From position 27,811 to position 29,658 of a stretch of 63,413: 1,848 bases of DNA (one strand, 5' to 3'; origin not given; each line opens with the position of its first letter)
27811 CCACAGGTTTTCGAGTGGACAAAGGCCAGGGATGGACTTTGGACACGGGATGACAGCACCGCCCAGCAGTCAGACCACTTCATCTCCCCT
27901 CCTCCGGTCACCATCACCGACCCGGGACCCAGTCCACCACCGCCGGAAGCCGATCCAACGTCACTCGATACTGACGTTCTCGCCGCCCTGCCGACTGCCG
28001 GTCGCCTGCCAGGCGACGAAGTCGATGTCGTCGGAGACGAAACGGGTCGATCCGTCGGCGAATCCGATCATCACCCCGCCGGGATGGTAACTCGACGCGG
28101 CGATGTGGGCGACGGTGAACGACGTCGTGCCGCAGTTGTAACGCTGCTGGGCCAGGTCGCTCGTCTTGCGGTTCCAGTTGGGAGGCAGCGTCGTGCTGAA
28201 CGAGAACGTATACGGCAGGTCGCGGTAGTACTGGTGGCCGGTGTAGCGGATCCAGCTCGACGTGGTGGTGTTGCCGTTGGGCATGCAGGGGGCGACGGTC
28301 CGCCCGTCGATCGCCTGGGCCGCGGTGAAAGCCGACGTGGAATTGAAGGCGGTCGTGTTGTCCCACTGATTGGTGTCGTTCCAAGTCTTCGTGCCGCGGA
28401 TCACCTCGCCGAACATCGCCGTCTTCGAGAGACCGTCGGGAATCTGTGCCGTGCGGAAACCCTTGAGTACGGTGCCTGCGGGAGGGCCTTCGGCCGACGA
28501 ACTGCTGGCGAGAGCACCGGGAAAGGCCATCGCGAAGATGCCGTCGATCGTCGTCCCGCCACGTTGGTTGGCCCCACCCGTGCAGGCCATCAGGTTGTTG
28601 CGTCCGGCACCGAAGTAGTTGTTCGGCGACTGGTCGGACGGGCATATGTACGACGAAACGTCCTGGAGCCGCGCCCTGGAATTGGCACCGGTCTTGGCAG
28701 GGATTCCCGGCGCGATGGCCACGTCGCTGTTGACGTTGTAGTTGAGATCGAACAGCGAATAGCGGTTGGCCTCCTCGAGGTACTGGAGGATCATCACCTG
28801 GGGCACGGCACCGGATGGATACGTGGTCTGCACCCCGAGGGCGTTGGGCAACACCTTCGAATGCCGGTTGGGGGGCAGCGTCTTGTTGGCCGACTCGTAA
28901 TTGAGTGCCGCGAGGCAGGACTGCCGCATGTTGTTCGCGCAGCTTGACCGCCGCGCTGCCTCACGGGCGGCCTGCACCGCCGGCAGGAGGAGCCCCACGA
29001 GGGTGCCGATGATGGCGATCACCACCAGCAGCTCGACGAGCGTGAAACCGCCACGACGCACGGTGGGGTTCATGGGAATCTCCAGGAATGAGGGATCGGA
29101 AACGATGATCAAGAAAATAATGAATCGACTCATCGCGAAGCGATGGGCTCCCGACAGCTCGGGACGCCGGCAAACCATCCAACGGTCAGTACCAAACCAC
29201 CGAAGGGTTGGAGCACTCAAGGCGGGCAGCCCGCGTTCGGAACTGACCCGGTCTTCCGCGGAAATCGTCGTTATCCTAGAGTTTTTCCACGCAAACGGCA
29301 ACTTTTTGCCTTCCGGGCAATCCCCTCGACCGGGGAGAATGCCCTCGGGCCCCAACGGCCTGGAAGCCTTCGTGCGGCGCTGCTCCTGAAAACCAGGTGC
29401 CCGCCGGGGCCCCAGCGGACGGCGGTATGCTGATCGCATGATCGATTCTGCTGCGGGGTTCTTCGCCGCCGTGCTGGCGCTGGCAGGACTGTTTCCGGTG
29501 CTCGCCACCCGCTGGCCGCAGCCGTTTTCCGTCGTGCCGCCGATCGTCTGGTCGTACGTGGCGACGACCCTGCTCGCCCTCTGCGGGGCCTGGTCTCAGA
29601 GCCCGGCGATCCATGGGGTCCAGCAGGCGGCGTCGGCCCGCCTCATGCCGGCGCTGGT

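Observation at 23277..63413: Interspersed ~125-bp repeat built from five consecutive hairpins, with stems kept by compensatory changes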

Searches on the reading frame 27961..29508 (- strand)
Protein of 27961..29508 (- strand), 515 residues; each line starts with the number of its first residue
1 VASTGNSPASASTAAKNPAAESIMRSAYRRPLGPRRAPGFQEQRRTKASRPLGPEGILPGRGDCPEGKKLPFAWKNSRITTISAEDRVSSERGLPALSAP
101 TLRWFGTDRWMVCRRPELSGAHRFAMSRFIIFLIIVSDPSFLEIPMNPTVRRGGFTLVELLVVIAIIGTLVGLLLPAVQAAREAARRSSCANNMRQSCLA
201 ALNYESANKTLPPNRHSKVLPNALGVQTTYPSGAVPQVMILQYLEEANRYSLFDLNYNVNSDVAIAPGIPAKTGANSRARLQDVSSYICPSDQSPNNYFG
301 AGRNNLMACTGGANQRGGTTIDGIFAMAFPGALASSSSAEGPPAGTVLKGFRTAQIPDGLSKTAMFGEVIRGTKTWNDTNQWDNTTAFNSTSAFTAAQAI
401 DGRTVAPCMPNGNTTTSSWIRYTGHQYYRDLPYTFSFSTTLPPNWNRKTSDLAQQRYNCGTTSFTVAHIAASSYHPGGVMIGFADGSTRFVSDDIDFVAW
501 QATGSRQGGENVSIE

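Call 12: search_protein_families(library=pfam, proteins=[window:27961-29508:-])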
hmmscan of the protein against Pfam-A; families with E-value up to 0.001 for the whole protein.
window:27961-29508:- (515 aa): 2 families
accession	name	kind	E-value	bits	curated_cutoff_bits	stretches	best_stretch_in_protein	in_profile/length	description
PF07596.16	SBP_bac_10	-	7.1e-37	128.3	23.3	1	179-497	1-267/268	Protein of unknown function (DUF1559)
PF07963.17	N_methyl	-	6.5e-06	25.9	21.2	1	151-174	3-26/27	Prokaryotic N-terminal methylation motif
